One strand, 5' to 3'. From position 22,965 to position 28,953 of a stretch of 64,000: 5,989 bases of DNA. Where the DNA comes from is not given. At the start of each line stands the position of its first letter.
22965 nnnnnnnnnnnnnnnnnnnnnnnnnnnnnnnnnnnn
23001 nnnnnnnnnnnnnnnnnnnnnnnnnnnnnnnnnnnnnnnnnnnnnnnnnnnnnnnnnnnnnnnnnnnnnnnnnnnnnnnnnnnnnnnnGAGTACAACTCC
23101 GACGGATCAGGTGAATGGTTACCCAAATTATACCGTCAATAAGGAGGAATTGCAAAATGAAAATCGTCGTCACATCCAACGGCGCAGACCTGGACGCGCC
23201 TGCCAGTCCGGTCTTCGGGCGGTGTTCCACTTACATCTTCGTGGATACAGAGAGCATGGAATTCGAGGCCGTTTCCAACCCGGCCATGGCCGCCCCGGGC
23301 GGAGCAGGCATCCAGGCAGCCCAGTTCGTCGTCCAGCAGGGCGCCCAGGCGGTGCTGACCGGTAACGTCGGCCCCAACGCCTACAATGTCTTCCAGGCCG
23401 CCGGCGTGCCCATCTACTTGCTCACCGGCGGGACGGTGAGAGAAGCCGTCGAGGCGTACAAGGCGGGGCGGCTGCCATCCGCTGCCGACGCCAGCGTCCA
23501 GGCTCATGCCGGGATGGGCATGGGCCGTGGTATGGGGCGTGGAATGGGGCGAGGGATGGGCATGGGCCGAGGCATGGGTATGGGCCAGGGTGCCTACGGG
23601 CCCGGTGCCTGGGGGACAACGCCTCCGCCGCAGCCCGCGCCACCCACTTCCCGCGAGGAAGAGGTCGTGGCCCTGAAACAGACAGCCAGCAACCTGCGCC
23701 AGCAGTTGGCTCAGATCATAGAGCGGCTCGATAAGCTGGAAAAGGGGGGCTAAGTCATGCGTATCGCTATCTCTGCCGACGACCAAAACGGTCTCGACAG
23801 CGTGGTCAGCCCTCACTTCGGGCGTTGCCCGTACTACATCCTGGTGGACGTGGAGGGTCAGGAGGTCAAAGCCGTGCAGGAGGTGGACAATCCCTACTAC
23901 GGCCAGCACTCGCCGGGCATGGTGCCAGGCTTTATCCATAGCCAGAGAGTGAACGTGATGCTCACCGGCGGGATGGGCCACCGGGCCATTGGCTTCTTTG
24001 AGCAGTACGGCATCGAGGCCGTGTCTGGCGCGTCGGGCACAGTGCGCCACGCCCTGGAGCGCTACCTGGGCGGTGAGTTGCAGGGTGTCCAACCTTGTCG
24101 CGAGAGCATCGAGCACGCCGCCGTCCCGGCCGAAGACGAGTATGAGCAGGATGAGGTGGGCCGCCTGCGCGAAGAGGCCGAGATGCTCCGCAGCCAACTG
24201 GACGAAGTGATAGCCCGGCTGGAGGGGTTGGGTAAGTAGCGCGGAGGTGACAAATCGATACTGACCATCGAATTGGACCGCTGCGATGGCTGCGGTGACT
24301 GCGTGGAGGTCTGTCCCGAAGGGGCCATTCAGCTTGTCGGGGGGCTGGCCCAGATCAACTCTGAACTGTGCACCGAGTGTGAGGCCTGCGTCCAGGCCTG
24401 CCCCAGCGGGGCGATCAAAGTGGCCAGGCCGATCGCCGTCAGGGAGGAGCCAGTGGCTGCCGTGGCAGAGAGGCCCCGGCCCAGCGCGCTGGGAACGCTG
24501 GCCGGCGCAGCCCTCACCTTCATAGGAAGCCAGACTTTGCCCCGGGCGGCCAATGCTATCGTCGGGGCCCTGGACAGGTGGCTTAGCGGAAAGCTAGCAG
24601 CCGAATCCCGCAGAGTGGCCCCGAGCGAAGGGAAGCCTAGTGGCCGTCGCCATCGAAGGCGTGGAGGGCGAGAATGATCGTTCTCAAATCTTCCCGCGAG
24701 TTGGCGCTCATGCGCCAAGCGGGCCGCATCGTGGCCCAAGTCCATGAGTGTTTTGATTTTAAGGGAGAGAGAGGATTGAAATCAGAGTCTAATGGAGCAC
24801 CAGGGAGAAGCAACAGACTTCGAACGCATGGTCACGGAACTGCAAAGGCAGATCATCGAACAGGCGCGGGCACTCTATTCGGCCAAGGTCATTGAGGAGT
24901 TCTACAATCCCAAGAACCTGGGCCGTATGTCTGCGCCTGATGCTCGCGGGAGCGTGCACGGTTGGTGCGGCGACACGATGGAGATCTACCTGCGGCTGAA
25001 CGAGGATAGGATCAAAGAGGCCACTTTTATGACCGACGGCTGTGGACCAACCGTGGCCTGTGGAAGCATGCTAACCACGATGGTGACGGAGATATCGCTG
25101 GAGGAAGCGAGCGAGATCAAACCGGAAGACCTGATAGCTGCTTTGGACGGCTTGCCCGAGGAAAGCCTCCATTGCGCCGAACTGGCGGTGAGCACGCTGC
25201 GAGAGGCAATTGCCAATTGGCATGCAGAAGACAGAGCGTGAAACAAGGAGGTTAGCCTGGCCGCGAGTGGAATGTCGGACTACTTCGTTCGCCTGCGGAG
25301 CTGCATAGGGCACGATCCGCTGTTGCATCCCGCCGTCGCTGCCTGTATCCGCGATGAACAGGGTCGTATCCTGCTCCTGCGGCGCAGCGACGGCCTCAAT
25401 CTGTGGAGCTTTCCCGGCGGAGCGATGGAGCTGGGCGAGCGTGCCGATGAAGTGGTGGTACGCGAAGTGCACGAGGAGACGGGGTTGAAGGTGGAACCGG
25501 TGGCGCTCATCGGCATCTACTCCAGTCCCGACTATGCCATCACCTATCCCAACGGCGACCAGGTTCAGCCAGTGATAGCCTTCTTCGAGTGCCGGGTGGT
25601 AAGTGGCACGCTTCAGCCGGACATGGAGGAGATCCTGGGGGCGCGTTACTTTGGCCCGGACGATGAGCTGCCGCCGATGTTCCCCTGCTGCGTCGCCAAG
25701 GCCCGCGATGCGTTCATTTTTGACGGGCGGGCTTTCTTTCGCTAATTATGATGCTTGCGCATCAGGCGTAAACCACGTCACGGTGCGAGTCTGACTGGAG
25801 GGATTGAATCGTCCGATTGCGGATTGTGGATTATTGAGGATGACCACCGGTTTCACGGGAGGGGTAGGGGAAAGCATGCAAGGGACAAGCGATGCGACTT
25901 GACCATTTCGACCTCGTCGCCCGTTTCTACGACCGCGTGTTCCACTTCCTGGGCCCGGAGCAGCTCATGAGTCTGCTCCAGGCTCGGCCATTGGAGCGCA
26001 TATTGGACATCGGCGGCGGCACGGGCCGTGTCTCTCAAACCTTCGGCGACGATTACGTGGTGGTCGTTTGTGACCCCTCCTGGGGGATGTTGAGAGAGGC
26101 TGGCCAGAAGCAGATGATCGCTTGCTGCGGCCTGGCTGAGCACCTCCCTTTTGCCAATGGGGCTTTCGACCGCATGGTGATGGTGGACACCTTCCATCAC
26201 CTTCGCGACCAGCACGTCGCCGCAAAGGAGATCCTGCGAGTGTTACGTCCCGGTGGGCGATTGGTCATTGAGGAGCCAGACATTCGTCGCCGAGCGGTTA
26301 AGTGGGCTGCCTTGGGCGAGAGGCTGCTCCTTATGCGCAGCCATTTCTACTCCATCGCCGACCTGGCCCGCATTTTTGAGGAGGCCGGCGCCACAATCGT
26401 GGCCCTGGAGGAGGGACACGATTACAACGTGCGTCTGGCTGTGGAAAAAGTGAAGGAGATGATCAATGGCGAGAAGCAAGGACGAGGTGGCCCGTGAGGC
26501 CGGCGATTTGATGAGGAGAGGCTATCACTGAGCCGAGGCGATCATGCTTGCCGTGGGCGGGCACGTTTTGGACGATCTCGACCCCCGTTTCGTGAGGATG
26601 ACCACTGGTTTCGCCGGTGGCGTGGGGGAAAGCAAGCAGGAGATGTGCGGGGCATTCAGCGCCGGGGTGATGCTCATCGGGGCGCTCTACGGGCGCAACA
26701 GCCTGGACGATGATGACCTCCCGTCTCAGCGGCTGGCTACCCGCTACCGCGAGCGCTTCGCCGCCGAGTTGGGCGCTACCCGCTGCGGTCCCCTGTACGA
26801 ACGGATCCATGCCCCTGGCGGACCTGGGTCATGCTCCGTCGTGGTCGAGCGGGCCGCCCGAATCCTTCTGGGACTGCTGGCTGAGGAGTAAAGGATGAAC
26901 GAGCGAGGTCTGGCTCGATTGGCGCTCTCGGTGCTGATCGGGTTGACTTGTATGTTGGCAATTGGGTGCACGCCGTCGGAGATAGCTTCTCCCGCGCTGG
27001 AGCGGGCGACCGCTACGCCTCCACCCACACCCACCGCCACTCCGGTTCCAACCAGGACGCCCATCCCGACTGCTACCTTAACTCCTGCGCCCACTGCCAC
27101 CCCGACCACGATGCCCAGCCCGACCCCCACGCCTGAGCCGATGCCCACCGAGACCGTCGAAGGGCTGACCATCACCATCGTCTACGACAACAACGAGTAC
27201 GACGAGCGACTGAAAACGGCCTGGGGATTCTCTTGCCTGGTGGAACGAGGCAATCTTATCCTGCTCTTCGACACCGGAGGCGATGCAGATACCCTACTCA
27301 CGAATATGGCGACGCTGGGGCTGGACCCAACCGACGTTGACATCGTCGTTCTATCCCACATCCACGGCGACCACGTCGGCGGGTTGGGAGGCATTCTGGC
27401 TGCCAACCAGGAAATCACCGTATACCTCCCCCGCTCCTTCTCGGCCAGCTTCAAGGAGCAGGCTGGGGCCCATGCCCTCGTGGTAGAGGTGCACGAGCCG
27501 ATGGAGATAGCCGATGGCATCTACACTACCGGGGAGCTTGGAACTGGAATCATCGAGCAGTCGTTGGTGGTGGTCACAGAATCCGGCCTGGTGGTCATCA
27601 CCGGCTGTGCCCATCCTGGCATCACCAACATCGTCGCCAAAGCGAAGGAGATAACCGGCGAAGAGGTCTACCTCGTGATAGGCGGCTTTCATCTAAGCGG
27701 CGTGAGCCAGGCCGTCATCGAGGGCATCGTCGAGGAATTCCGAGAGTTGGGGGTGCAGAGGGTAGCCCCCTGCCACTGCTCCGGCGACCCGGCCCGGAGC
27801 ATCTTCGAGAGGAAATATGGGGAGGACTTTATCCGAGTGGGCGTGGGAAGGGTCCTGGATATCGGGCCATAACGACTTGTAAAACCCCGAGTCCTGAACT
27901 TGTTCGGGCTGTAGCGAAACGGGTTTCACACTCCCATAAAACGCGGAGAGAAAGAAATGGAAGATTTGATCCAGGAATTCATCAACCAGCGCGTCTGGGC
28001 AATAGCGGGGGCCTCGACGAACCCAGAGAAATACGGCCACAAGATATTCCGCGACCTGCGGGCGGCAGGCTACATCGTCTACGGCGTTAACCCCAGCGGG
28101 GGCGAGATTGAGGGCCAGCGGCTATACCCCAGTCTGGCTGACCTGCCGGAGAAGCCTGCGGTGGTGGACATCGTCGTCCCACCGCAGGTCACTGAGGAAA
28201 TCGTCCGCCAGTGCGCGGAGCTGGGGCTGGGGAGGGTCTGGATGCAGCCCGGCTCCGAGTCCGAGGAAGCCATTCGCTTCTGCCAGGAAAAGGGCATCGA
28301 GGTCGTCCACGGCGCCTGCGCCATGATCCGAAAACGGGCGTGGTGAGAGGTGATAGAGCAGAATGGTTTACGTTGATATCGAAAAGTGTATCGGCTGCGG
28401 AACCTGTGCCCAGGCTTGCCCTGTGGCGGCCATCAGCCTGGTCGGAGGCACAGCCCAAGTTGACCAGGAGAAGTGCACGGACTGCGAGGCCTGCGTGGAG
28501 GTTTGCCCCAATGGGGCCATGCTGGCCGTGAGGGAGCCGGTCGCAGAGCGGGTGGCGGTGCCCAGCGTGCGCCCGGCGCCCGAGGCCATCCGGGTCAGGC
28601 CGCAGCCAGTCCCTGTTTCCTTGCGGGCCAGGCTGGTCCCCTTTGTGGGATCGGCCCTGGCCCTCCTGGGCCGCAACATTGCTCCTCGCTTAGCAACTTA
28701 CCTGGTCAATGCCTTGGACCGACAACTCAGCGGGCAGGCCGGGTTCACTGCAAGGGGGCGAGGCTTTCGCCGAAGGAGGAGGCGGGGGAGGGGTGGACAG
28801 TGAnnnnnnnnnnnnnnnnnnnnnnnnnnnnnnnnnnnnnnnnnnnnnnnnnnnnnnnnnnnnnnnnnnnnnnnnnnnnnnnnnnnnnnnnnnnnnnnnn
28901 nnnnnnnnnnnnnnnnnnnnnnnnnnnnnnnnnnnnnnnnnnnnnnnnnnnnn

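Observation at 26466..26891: Second hidden selenoprotein: C_GCAxxG_C_C family member with Sec replacing the first conserved Cys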

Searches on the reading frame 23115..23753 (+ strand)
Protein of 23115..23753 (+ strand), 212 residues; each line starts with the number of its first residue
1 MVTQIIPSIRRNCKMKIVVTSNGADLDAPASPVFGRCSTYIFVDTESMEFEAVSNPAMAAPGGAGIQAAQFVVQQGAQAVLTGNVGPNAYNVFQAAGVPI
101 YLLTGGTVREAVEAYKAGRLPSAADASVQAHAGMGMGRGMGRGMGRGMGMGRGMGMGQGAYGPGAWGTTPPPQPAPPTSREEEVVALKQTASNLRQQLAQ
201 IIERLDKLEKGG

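Call 42: search_protein_families(library=pfam, proteins=[window:23115-23753:+], max_evalue=0.001)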
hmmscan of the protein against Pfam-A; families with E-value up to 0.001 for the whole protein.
window:23115-23753:+ (212 aa): 2 families
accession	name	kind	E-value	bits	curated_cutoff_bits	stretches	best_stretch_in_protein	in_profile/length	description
PF02579.22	Nitro_FeMo-Co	-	1.2e-21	77.2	26.3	1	28-116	3-93/94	Dinitrogenase iron-molybdenum cofactor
PF17253.7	DUF5320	-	1.7e-10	42.4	27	1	134-208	34-99/99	Family of unknown function (DUF5320)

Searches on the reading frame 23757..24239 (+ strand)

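Call 42: search_protein_families(library=pfam, proteins=[window:23757-24239:+], max_evalue=0.001)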
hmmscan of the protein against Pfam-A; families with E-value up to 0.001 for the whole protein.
window:23757-24239:+ (160 aa): 2 families
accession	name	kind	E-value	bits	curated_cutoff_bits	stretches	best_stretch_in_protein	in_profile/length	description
PF02579.22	Nitro_FeMo-Co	-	7.8e-21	74.6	26.3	1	14-104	2-93/94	Dinitrogenase iron-molybdenum cofactor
PF17253.7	DUF5320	-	0.00039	22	27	1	70-157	12-98/99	Family of unknown function (DUF5320)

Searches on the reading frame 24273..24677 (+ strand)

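Call 42: search_protein_families(library=pfam, proteins=[window:24273-24677:+], max_evalue=0.001)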
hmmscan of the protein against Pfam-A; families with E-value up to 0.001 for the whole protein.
window:24273-24677:+ (134 aa): 13 families
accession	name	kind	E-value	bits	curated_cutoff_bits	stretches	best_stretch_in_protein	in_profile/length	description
PF00037.32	Fer4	-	8.1e-16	57.5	21.1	2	27-49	2-24/24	4Fe-4S binding domain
PF12837.12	Fer4_6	-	1.4e-13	50.5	25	2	1-19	6-24/24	4Fe-4S binding domain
PF13237.11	Fer4_10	-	5.2e-12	45.9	25.5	2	2-44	7-53/53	4Fe-4S dicluster domain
PF12838.12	Fer4_7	-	3.4e-11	43.8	27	1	3-47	1-52/52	4Fe-4S dicluster domain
PF13187.11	Fer4_9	-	1.6e-10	41.3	27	1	3-48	1-52/52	4Fe-4S dicluster domain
PF13484.11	Fer4_16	-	5.4e-10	40.4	30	2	33-51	2-20/66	4Fe-4S double cluster binding domain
PF12797.12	Fer4_2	-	1.3e-08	34.6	24.5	1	28-45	5-22/22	4Fe-4S binding domain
PF12798.12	Fer4_3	-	3.1e-08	34.3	27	1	4-18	1-15/15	4Fe-4S binding domain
PF13183.11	Fer4_8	-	1.9e-07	31.9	27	0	31-46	52-67/68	4Fe-4S dicluster domain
PF25160.1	LdpA_Fe-S-bd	-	8.3e-07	29.1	27.6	1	10-50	9-45/49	LdpA Fe-S cluster-binding domain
PF12800.12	Fer4_4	-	1.4e-06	28.6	24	0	31-46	2-17/17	4Fe-4S binding domain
PF14697.11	Fer4_21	-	1.7e-06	28.5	35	0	26-48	1-26/59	4Fe-4S dicluster domain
PF13534.11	Fer4_17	-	2.1e-05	25.4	22.2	0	32-46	45-59/61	4Fe-4S dicluster domain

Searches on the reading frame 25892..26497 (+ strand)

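Call 4: search_protein_families(library=pfam, proteins=[window:25892-26497:+], max_evalue=0.01)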
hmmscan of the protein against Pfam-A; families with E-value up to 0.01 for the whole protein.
window:25892-26497:+ (201 aa): 8 families
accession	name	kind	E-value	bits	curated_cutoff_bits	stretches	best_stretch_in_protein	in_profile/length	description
PF13489.12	Methyltransf_23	-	1e-18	68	27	1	15-171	11-163/164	Methyltransferase domain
PF08241.18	Methyltransf_11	-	1.2e-18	68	21.2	1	38-126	1-95/95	Methyltransferase domain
PF13649.12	Methyltransf_25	-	8.4e-16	58.9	27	1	37-122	1-97/97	Methyltransferase domain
PF08242.18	Methyltransf_12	-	6.7e-11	43.2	30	1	38-124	1-98/98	Methyltransferase domain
PF01209.24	Ubie_methyltran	-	6.4e-10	39.2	20.1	1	24-128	38-153/233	ubiE/COQ5 methyltransferase family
PF13847.12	Methyltransf_31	-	2.5e-08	34.1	27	1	35-135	5-118/145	Methyltransferase domain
PF05148.21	Methyltransf_8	-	0.00044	20.6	27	1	35-134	74-164/219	Hypothetical methyltransferase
PF05891.18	Methyltransf_PK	-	0.0043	17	27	0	27-133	49-166/218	AdoMet dependent proline di-methyltransferase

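Call 5: search_protein_families(library=ncbifam, proteins=[window:25892-26497:+], max_evalue=0.01)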
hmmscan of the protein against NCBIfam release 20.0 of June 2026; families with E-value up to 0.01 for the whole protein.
window:25892-26497:+ (201 aa): 30 families (the best 25 are shown)
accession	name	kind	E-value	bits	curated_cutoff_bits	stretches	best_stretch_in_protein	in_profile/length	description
NF001241.0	PRK00216.1-2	equivalog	7.8e-19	68.2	327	1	24-128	42-149/231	demethylmenaquinone methyltransferase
NF045667.1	MTase_DVU1556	equivalog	1.9e-16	60.2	155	1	24-185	13-178/213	DVU_1556 family methyltransferase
TIGR01934.1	MenG_MenH_UbiE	subfamily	6.3e-14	51.8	158.35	1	22-133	28-148/223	ubiquinone/menaquinone biosynthesis methyltransferase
NF001240.0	PRK00216.1-1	equivalog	6.2e-10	38.5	378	1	26-128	56-170/251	bifunctional demethylmenaquinone methyltransferase/2-methoxy-6-polyprenyl-1,4-benzoquinol methylase UbiE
NF043040.1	corrin_prot_MT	hypoth_equivalog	9.2e-10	38.3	180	1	32-172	40-201/216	corrinoid protein-associated methyltransferase CpaM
NF001244.0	PRK00216.1-5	equivalog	2.3e-09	36.9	216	1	6-128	14-155/236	bifunctional demethylmenaquinone methyltransferase/2-methoxy-6-polyprenyl-1,4-benzoquinol methylase UbiE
TIGR02072.1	BioC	equivalog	2.9e-09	37.1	184.95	1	24-172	22-176/244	malonyl-ACP O-methyltransferase BioC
NF007610.0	PRK10258.1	equivalog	4.1e-09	36.2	342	1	23-125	32-137/251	malonyl-ACP O-methyltransferase BioC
NF052510.1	methyltran_MpqE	exception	1.2e-08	34.7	335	1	18-126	31-151/234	methyl-plastoquinone biosynthesis methyltransferase MpqE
NF047649.1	MTase_UXPK_star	exception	1.6e-08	33.9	460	1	9-126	52-181/283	methyltransferase/UXPK-star double selenoprotein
NF001242.0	PRK00216.1-3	equivalog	1.8e-08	34.1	351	1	14-127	49-176/258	bifunctional demethylmenaquinone methyltransferase/2-methoxy-6-polyprenyl-1,4-benzoquinol methylase UbiE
NF004452.0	PRK05785.1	equivalog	7.4e-08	32.1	207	1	31-119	50-138/228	hypothetical protein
NF041537.1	ArsM_AhpD_UU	exception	8.8e-08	31.3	510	1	24-127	67-181/345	arsenite methyltransferase/AhpD domain selenoprotein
NF045825.1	FAmtase_mtf2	equivalog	4.2e-07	29.4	400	1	80-139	112-171/248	fatty-acid O-methyltransferase Mtf2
NF045823.1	PthPhpthDimycoMt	equivalog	9.4e-07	28.3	300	1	79-138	119-178/256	phthiotriol/phenolphthiotriol dimycocerosates methyltransferase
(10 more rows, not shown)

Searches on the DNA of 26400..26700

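Call 7: search_rna_families(source=window, start=26400, end=26700, threshold=evalue, max_evalue=10, show_alignments=3)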
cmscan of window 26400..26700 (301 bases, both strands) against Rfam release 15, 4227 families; matches with E-value up to 10: 4.
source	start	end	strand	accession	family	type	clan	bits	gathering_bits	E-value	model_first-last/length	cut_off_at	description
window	26455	26533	+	RF01144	sR17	Gene; snRNA; snoRNA; CD-box;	-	13.5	36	0.8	1-55/55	no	Small nucleolar RNA sR17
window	26436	26505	+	RF01277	snoU54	Gene; snRNA; snoRNA; CD-box;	CL00008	12.7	35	8.9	1-67/67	no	Small nucleolar RNA U54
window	26455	26533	+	RF01152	sR1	Gene; snRNA; snoRNA; CD-box;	-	10.2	45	2.7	1-57/57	no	Small nucleolar RNA sR1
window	26475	26538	+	RF01276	sR53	Gene; snRNA; snoRNA; CD-box;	-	10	49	5.7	1-60/60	no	Small nucleolar RNA sR53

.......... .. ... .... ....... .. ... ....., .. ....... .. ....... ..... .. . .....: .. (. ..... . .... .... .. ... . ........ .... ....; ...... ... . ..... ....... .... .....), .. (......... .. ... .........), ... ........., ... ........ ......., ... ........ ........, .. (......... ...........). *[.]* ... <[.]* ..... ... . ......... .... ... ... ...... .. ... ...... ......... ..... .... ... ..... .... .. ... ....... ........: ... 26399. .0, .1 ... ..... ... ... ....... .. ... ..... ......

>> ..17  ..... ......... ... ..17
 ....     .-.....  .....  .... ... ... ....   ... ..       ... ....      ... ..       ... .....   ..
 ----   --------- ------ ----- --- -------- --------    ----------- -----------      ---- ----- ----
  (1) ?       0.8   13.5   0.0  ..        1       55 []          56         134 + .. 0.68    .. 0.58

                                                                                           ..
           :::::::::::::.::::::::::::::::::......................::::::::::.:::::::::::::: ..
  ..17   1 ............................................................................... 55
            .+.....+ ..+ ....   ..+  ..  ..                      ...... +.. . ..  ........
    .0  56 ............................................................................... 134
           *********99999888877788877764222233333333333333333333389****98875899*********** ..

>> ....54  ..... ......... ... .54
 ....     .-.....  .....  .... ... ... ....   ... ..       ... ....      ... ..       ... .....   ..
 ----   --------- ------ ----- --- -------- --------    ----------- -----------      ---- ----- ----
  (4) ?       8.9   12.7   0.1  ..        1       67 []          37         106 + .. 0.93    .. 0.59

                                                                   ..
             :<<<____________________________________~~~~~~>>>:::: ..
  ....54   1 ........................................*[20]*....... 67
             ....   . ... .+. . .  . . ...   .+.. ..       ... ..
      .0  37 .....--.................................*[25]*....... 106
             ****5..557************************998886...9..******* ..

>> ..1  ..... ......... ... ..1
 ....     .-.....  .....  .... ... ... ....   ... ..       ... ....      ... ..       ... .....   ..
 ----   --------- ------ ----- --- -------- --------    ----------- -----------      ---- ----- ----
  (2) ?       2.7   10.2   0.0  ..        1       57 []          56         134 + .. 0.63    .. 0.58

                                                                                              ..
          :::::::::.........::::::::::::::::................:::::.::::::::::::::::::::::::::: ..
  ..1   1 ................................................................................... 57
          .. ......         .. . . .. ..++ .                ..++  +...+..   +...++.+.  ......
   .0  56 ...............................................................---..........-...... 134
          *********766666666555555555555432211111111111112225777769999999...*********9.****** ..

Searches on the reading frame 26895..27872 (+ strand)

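Call 4: search_protein_families(library=pfam, proteins=[window:26895-27872:+], max_evalue=0.01)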
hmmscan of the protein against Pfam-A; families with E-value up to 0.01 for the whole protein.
window:26895-27872:+ (325 aa): 4 families
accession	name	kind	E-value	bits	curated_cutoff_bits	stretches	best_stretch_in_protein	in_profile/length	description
PF00753.33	Lactamase_B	-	1.1e-11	45.5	22.7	1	113-187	8-83/196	Metallo-beta-lactamase superfamily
PF12706.13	Lactamase_B_2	-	1.4e-07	31.7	27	1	124-203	4-96/200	Beta-lactamase superfamily domain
PF23023.1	Anti-Pycsar_Apyc1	-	0.0022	17.9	50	1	114-259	23-153/250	Anti-Pycsar protein Apyc1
PF19583.5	ODP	-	0.0076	16.6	27.2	0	114-182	6-75/194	ODP family beta lactamase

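Call 5: search_protein_families(library=ncbifam, proteins=[window:26895-27872:+], max_evalue=0.01)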
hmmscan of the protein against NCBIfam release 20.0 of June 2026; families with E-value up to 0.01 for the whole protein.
window:26895-27872:+ (325 aa): 40 families (the best 25 are shown)
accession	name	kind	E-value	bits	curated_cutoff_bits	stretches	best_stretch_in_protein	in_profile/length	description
NF040644.1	blaPAM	exception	2.3e-09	36.8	615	1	124-176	70-124/287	PAM family subclass B3 metallo-beta-lactamase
TIGR02651.1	RNase_Z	equivalog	1.6e-08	34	292.95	1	113-187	20-97/302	ribonuclease Z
NF033105.1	bla_subclass_B3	equivalog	6.3e-08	32.2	240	1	124-167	36-81/257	subclass B3 metallo-beta-lactamase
NF000801.0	PRK00055.1-3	equivalog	7.1e-08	31.9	252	1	113-171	22-77/307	ribonuclease Z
NF012229.1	bla_class_B_core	domain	1.8e-07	31.5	100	1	115-179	19-81/139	metallo-beta-lactamase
NF000438.2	blaPOM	exception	8.5e-07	28.4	610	1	116-170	62-118/286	POM family subclass B3 metallo-beta-lactamase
NF000469.2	CAR_gen_B3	exception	1e-06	28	500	1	115-172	78-137/311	CAR family subclass B3 metallo-beta-lactamase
NF047925.1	pyridox_lacton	equivalog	2.2e-06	27.6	325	1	131-163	72-104/268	4-pyridoxolactonase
NF041257.1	GntH_guanitoxin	equivalog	8.4e-06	24.9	333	1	109-170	29-90/374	guanitoxin biosynthesis MBL fold metallo-hydrolase GntH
NF033185.1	B3_Acin_new2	exception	1.4e-05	24.4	625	1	113-167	53-109/285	putative subclass B3 metallo-beta-lactamase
NF047979.1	lactonase_AidB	equivalog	1.9e-05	24.1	360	1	136-164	82-110/271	AidB family quorum-quenching N-acyl homoserine lactonase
NF045700.1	AHLLactAttM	equivalog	2.6e-05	23.9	390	1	132-170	78-116/257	AttM family quorum-quenching N-acyl homoserine lactonase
NF047896.1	blaMIM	exception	3.3e-05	23.4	640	1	113-168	72-129/306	MIM family subclass B3 metallo-beta-lactamase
NF033106.1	blaL1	exception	4.3e-05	22.6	560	1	122-165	70-115/290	L1 family subclass B3 metallo-beta-lactamase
NF040874.1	blaPJM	exception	9.1e-05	22.2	630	1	125-190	74-138/301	PJM family subclass B3 metallo-beta-lactamase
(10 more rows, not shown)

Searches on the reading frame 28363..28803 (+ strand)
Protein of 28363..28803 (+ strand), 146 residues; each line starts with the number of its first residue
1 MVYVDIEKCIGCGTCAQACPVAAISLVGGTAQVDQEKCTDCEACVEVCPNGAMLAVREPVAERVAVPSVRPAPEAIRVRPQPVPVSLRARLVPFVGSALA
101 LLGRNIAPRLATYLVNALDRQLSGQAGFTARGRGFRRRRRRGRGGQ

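Call 42: search_protein_families(library=pfam, proteins=[window:28363-28803:+], max_evalue=0.001)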
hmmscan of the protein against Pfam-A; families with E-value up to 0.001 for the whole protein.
window:28363-28803:+ (146 aa): 15 families
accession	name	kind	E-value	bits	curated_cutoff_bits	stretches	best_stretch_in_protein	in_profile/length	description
PF00037.32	Fer4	-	4e-18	64.9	21.1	2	2-25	1-24/24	4Fe-4S binding domain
PF12837.12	Fer4_6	-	6.2e-14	51.6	25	2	2-24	2-24/24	4Fe-4S binding domain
PF12797.12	Fer4_2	-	1.1e-12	47.4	24.5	2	2-21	3-22/22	4Fe-4S binding domain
PF13237.11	Fer4_10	-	5.5e-12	45.9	25.5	1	2-49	2-53/53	4Fe-4S dicluster domain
PF12838.12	Fer4_7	-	2.4e-11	44.4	27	1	8-52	1-52/52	4Fe-4S dicluster domain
PF14697.11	Fer4_21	-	5.6e-11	42.8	35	1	4-50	3-53/59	4Fe-4S dicluster domain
PF13187.11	Fer4_9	-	4.8e-09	36.6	27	1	8-53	1-52/52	4Fe-4S dicluster domain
PF13484.11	Fer4_16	-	9.1e-09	36.4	30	2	37-58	1-22/66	4Fe-4S double cluster binding domain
PF12800.12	Fer4_4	-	1.3e-07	31.8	24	1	7-21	2-16/17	4Fe-4S binding domain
PF12798.12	Fer4_3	-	9.5e-07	29.6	27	0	38-52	1-15/15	4Fe-4S binding domain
PF25160.1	LdpA_Fe-S-bd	-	2e-06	27.9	27.6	1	15-53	9-43/49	LdpA Fe-S cluster-binding domain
PF13183.11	Fer4_8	-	2.2e-06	28.5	27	0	6-23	2-19/68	4Fe-4S dicluster domain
PF13459.11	Fer4_15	-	1.4e-05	26.2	22.4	0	33-50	3-20/66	4Fe-4S single cluster domain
PF13370.11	Fer4_13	-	2.9e-05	25.1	24.5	0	33-50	1-18/58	4Fe-4S single cluster domain of Ferredoxin I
PF13534.11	Fer4_17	-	7e-05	23.7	22.2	0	6-20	43-57/61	4Fe-4S dicluster domain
